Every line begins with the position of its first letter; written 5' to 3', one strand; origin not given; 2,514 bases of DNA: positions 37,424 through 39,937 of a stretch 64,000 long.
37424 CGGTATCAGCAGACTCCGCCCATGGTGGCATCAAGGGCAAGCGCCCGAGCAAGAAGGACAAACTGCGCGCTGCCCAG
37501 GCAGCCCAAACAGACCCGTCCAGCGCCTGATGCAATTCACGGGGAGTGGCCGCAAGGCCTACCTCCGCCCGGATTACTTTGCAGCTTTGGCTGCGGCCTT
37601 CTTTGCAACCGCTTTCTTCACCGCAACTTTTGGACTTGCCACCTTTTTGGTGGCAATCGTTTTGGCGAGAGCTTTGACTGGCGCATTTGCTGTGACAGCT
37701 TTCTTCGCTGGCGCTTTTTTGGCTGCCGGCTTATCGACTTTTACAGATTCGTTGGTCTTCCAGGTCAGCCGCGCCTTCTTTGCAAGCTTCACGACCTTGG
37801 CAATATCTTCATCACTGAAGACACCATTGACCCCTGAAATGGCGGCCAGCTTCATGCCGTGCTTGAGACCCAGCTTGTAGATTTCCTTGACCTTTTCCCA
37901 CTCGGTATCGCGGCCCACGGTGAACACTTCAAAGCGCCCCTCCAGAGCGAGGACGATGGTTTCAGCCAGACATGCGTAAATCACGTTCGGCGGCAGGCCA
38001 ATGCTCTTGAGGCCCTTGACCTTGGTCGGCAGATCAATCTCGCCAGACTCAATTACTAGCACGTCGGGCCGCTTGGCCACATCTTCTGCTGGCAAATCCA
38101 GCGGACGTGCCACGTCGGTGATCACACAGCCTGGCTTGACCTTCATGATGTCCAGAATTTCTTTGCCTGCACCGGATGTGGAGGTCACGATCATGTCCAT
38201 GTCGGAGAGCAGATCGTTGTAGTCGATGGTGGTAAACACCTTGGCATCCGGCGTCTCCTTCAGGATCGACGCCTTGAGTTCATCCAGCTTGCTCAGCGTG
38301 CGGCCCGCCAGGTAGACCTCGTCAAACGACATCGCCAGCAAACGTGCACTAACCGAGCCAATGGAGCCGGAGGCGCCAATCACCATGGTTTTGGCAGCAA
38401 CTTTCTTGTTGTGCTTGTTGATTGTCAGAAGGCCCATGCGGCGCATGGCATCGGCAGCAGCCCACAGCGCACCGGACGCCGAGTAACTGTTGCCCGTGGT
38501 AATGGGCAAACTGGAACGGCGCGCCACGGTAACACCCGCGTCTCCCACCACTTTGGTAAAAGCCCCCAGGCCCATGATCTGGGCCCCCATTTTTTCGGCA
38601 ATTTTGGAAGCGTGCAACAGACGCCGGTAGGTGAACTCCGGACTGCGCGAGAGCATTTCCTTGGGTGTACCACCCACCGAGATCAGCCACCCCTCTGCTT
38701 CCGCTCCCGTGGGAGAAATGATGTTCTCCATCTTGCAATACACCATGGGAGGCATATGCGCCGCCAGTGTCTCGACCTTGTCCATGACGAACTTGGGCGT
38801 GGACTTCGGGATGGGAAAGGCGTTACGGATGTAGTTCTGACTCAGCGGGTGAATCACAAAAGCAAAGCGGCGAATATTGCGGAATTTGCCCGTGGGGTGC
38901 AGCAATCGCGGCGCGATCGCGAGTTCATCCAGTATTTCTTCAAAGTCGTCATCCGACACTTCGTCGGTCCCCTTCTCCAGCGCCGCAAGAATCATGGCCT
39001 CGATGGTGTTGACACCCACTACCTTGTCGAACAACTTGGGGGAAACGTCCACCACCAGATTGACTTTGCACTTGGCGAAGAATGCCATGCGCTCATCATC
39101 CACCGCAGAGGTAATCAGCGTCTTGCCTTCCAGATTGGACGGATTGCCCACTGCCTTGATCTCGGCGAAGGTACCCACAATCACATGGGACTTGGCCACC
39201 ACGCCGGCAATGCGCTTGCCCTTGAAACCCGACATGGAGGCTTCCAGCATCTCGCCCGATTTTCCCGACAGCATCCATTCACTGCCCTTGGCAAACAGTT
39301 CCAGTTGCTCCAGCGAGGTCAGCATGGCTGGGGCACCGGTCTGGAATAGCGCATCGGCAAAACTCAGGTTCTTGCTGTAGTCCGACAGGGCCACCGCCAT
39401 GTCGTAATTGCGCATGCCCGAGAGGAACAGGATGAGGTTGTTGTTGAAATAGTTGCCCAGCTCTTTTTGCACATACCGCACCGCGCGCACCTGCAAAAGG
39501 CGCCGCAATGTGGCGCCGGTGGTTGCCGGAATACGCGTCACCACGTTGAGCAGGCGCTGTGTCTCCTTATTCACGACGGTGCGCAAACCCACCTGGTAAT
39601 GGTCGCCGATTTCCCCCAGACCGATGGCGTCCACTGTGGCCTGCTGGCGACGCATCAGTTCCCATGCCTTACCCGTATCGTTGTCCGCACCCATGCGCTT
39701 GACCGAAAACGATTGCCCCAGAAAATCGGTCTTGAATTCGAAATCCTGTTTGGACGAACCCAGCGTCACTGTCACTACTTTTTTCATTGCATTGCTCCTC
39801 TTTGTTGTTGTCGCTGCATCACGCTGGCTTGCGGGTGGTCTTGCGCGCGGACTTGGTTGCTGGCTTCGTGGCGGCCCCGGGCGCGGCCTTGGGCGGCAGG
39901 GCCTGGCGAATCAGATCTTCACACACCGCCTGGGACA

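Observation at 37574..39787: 737-aa three-part fusion built around an acyl-ACP-reductase-like dehydrogenase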

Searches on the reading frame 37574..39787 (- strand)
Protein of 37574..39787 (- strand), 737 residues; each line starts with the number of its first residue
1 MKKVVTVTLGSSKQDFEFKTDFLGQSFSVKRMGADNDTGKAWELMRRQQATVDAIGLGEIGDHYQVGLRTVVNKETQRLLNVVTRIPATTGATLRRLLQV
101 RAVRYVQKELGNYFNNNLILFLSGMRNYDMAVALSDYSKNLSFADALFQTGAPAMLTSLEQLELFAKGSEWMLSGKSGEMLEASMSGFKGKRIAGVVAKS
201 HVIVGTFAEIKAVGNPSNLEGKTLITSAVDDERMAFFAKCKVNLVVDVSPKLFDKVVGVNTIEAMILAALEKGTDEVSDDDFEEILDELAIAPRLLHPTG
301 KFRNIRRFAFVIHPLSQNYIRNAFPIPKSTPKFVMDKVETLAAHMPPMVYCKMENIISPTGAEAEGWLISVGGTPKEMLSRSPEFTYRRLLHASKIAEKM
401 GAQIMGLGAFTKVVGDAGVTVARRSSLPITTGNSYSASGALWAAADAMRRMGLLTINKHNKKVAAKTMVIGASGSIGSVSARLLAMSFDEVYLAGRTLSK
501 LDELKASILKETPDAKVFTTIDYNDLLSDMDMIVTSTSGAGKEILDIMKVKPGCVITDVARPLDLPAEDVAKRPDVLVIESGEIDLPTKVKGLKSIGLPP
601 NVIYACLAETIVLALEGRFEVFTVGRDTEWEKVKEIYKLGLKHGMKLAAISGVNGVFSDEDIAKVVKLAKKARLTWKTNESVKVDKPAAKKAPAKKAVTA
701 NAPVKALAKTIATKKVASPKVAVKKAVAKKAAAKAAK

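Call 3: search_protein_families(library=pfam, proteins=[window:37574-39787:-], max_evalue=0.01)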
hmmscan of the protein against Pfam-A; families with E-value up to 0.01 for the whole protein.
window:37574-39787:- (737 aa): 3 families
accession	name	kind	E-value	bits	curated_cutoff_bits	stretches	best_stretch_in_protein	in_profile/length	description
PF03435.24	Sacchrp_dh_NADP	-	2.8e-07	31.3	25.1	1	468-530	2-65/129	Saccharopine dehydrogenase NADP binding domain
PF01488.26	Shikimate_DH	-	1.7e-06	28.6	24.3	1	463-565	11-117/138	Shikimate / quinate 5-dehydrogenase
PF01118.30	Semialdhyde_dh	-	0.0019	19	26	1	467-561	2-98/121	Semialdehyde dehydrogenase, NAD binding domain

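Call 4: search_protein_families(library=ncbifam, proteins=[window:37574-39787:-], max_evalue=0.01)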
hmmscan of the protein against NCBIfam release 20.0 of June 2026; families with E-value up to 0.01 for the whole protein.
window:37574-39787:- (737 aa): 17 families
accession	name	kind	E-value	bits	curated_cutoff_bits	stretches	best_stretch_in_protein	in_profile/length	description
NF053554.1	prodigi_MAP_PigE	equivalog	6.1e-54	183.6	850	1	308-680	2-368/837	prodigiosin MAP biosynthesis aminotransferase PigE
TIGR04058.1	AcACP_reductase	equivalog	7.6e-18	64.9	449.7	1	344-646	36-335/339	long-chain acyl-[acyl-carrier-protein] reductase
NF000744.0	PRK00045.1-3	equivalog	5.8e-07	28.7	429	1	444-579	161-305/447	glutamyl-tRNA reductase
NF005402.0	PRK06949.1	equivalog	5.9e-06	25.7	358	1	467-541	12-85/260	SDR family oxidoreductase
NF001312.0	PRK00258.1-4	equivalog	4.1e-05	23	295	1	462-573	125-240/285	shikimate dehydrogenase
NF006099.0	PRK08251.1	equivalog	0.00015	21.1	253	1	465-525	5-66/250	SDR family oxidoreductase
NF001310.0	PRK00258.1-2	equivalog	0.00015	21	221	1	457-542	114-199/279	shikimate dehydrogenase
NF005489.0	PRK07102.1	equivalog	0.00034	20.3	267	0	466-526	3-63/243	SDR family oxidoreductase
TIGR01035.1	hemA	equivalog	0.00036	19.6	209.55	1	465-576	181-292/416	glutamyl-tRNA reductase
NF001314.0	PRK00258.2-2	equivalog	0.001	18.2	248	1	462-537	123-200/290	shikimate dehydrogenase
NF005681.0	PRK07478.1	subfamily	0.0013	18.1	267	1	467-519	9-61/254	SDR family oxidoreductase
NF004521.0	PRK05866.1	equivalog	0.0034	16.5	368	1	461-533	36-107/294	SDR family oxidoreductase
NF005449.0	PRK07041.1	equivalog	0.0049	16.8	257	0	465-513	8-56/240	SDR family oxidoreductase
NF004199.0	PRK05653.1-4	equivalog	0.0059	16.2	301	0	466-538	7-82/247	3-oxoacyl-ACP reductase FabG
NF005468.0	PRK07062.1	equivalog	0.0083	15.7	266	0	467-520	11-64/265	SDR family oxidoreductase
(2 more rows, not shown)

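Call 5: search_solved_structures(query=window:37574-39787:-, max_evalue=1, show_alignments=2)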
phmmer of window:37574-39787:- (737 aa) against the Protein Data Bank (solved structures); distinct sequences matched with E-value up to 1: 33.
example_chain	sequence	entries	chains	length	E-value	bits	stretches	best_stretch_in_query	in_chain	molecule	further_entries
4ppm_A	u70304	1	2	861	5.7e-29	104.4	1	308-647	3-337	Aminotransferase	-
6jzq_A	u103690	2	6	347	3.2e-14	55.7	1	345-651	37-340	Long-chain acyl-[acyl-carrier-protein] reductase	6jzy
6jzu_A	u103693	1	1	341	6.3e-14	54.7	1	345-649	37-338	Long-chain acyl-[acyl-carrier-protein] reductase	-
6jzz_A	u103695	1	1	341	1.5e-12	50.1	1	345-649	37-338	Long-chain acyl-[acyl-carrier-protein] reductase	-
1xhl_A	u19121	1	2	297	0.0007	21.5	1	451-571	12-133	Short-chain dehydrogenase/reductase family member (5L265), putative Tropinone Reductase-II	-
8hi4_A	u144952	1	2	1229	0.0039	19.1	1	467-516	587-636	Short-chain dehydrogenase/reductase SDR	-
3rku_A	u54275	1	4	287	0.005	18.7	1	459-519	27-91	Oxidoreductase YMR226C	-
8hi5_A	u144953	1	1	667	0.0069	18.2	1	467-516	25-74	Short-chain dehydrogenase/reductase SDR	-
4iuy_A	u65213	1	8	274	0.049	15.4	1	467-573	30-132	Short chain dehydrogenase/reductase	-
2egg_A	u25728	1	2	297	0.053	15.3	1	466-564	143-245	Shikimate 5-dehydrogenase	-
9jdq_A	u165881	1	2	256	0.058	15.2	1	465-525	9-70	Oxidoreductase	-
9sc9_A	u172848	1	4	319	0.062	15.1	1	466-547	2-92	L-2-hydroxycarboxylate dehydrogenase (NAD(P)(+))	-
7e3x_A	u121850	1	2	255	0.068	15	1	466-525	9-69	Oxidoreductase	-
7e28_A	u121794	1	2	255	0.077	14.8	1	466-525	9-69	Oxidoreductase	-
1hye_A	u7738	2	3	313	0.092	14.5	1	466-542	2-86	L-LACTATE/MALATE DEHYDROGENASE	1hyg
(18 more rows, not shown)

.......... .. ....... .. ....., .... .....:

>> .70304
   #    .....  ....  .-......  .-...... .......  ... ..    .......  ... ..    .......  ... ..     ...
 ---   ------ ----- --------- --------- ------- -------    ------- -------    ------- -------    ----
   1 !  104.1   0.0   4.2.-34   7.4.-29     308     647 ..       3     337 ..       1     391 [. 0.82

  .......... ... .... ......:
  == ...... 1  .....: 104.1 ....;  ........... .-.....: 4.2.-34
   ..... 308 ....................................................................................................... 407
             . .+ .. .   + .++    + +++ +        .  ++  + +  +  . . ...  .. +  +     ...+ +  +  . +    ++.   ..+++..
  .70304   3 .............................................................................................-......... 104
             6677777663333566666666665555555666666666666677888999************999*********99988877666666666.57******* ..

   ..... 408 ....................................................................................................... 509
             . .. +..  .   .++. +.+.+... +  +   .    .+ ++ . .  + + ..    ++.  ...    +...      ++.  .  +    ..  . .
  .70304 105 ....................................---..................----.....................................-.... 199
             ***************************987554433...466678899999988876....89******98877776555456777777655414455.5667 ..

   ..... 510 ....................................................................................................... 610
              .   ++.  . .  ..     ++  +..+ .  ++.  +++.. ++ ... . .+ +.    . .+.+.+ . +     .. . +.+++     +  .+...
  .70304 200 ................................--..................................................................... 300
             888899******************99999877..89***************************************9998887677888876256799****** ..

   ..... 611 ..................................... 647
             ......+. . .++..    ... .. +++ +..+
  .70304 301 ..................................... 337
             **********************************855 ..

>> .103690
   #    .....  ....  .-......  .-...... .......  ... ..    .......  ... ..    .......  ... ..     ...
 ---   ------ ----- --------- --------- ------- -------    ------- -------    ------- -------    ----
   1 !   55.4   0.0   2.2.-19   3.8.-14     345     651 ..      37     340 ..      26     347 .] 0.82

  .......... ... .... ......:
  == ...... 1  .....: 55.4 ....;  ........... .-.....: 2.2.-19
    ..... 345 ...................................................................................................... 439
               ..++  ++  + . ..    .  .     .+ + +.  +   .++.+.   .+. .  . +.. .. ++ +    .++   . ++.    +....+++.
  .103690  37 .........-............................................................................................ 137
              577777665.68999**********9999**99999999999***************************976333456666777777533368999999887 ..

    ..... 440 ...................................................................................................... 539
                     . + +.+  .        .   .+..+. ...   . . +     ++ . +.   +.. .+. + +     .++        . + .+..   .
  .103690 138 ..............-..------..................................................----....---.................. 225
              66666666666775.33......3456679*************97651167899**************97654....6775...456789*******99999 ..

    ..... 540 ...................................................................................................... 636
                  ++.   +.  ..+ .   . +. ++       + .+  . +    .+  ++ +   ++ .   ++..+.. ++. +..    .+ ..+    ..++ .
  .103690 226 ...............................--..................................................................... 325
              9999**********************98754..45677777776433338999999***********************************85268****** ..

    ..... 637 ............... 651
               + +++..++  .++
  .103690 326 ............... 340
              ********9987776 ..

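Call 7: find_homologous_proteins(query=window:37574-39787:-, max_evalue=0.00001)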
Query window:37574-39787:- (737 aa): 4600 proteins with E <= 0.00001 among 8000 candidates; the best 120 are listed.
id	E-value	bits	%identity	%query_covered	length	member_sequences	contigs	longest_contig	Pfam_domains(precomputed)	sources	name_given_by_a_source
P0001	0.0e+0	1562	97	100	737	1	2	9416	PF03435.25,PF01488.27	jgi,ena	-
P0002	0.0e+0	1536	98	93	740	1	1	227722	PF03435.25,PF01488.27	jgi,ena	-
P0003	0.0e+0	1535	98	93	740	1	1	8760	PF03435.25,PF01488.27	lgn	-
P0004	0.0e+0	1495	93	99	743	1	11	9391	PF03435.25,PF01488.27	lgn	-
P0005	0.0e+0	1474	93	99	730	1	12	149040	PF03435.25,PF01488.27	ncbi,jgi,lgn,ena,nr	ncbi:MAG TPA: saccharopine dehydrogenase NADP-binding domain-containing protein [Rhodoferax sp.]|nr:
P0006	0.0e+0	1473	92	99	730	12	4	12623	PF03435.25,PF01488.27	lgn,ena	-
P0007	0.0e+0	1471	91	99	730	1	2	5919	PF03435.25,PF01488.27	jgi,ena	-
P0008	0.0e+0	1471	92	99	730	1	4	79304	PF03435.25,PF01488.27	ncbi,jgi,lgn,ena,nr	ncbi:MAG TPA: saccharopine dehydrogenase NADP-binding domain-containing protein [Rhodoferax sp.]|nr:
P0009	0.0e+0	1468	92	99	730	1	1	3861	PF03435.25,PF01488.27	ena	-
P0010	0.0e+0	1454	92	94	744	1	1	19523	PF03435.25,PF01488.27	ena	-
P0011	0.0e+0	1450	94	93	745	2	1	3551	PF03435.25,PF01488.27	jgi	jgi:predicted amino acid dehydrogenase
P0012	0.0e+0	1448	94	93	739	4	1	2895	PF03435.25,PF01488.27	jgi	jgi:predicted amino acid dehydrogenase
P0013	0.0e+0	1444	95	92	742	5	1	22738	PF03435.25,PF01488.27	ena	-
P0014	0.0e+0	1434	93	93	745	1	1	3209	PF03435.25,PF01488.27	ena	-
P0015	0.0e+0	1430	90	97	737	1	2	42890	PF03435.25,PF01488.27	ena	-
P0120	0.0e+0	1365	88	94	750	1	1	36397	PF07382.17,PF03435.25,PF01488.27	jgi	-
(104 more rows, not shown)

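Call 10: find_related_loci(query=window:37574-39787:-, collection=genome_contigs, flank=8000)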
Query window:37574-39787:- (737 aa) in genome_contigs; peptide patterns used: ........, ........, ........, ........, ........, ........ (x = any residue, [..] = any of these).
600 stretches matched a pattern (row limit reached: there are more); 509 encode a relative of the query (tblastn E <= 1e-3); the best 80 are kept; 80 distinct loci.
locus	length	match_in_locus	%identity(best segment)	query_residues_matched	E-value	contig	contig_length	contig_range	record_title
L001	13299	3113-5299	91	1-726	0e+0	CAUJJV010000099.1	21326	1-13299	MAG: Pseudomonadota bacterium isolate KLAP5 genome assembly, contig: KLAP5_131866, whole genome shotgun sequence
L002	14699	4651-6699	94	1-683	0e+0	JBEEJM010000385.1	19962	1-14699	MAG: Pseudomonadota bacterium isolate cariboucreek_2019_sw_WHONDRS-S19S_0051_B_bin.8 scaffold_712760, whole genome shotg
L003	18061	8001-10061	92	1-693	0e+0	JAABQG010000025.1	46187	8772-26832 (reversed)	MAG: Hydrogenophaga sp. isolate S04.Bin021 NODE_25_length_46187_cov_20.0779, whole genome shotgun sequence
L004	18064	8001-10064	92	1-688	0e+0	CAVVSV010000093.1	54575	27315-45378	MAG: uncultured beta proteobacterium isolate MFD02832.bin.2.65 genome assembly, contig: contig_74074, whole genome shotg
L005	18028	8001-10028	93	1-676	0e+0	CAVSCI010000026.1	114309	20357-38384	MAG: uncultured beta proteobacterium isolate MFD02979.bin.1.94 genome assembly, contig: contig_94528, whole genome shotg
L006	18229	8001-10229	86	1-733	0e+0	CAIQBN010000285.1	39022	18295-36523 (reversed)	MAG: uncultured beta proteobacterium isolate Loclat_bin-18735 genome assembly, contig: bin-18735:285/703, whole genome s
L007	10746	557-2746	87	1-715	0e+0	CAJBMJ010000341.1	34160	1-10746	MAG: uncultured beta proteobacterium isolate Loc090519-7m_bin-0484 genome assembly, contig: bin-0484:341/605, whole geno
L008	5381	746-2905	88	1-719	0e+0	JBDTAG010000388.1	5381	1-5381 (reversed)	MAG: Rhodoferax sp. isolate cluster2_bin.103 k127_3053262, whole genome shotgun sequence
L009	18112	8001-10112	89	1-709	0e+0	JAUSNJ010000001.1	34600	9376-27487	MAG: Rhodoferax sp. isolate E19_metabat.bin.37_sub E19_k141_388992, whole genome shotgun sequence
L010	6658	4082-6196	89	1-699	0e+0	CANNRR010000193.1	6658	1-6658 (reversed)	MAG: Burkholderiales bacterium isolate RH-9nov16-185 genome assembly, contig: RH-9nov16-C-C30774, whole genome shotgun s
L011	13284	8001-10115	88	1-709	0e+0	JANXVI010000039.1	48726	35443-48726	MAG: Rhodoferax sp. isolate 341R_metabat_159_sub 341R_k141_246388, whole genome shotgun sequence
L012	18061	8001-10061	90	1-688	0e+0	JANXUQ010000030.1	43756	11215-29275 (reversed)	MAG: Rhodoferax sp. isolate 340R_metabat_138 340R_k141_218908, whole genome shotgun sequence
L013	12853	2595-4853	84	1-730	0e+0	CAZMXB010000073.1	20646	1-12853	MAG TPA_asm: uncultured Rhodoferax sp. isolate SRP170004_co1_8 genome assembly, contig: NODE_3974_length_20646_cov_7.400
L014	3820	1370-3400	91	1-677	0e+0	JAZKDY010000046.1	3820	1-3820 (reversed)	MAG: Pseudomonadota bacterium isolate DC_HB_02_SPN181219-bin003 DCHB02SPN_B003_0_000000000046, whole genome shotgun sequ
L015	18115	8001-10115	88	1-704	0e+0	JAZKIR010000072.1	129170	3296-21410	MAG: Pseudomonadota bacterium isolate ADI_DC_SW_02_SPN_11032020-bin055 DCSW02SPN_B055_0_000000000072, whole genome shotg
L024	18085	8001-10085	88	1-698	0e+0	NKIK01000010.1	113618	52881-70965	MAG: Burkholderiales bacterium PBB3 NODE_263, whole genome shotgun sequence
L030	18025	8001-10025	91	1-676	0e+0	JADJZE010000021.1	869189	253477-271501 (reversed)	MAG: Candidatus Aalborgicola lynettensis isolate Lyne_18-Q3-R50-59_MAXAC.018 tig00321120-10-8711220, whole genome shotgu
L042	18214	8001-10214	80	1-733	0e+0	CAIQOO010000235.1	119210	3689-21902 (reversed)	MAG: uncultured beta proteobacterium isolate Loclat_bin-12181 genome assembly, contig: bin-12181:235/243, whole genome s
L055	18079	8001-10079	81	1-695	0e+0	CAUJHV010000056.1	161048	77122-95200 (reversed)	MAG: Pseudomonadota bacterium isolate KLAP50 genome assembly, contig: KLAP50_207404, whole genome shotgun sequence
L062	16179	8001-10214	84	1-732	0e+0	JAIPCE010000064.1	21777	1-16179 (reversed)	MAG: Rhodoferax sp. isolate Tobar12.5m-G34 Tobar12-5m-C1662, whole genome shotgun sequence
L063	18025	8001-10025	83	1-676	0e+0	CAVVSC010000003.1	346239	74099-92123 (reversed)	MAG: uncultured beta proteobacterium isolate MFD02832.bin.1.88 genome assembly, contig: contig_16539, whole genome shotg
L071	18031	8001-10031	80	1-677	0e+0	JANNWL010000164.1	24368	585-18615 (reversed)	MAG: Burkholderiales bacterium isolate VAR_34_metabat_376 VAR_34_k141_2942297, whole genome shotgun sequence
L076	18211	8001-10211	77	1-736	0e+0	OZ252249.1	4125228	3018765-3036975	MAG: Rubrivivax sp. isolate 0a109aa5-3ca9-4f46-8565-05a45bb7c47d genome assembly, chromosome: 2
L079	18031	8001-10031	84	1-677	0e+0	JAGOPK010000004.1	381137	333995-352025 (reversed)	MAG: Burkholderiaceae bacterium isolate Gw_Bodden_bin_236 Gw_Bodden_27_length_381137_cov_42.719110, whole genome shotgun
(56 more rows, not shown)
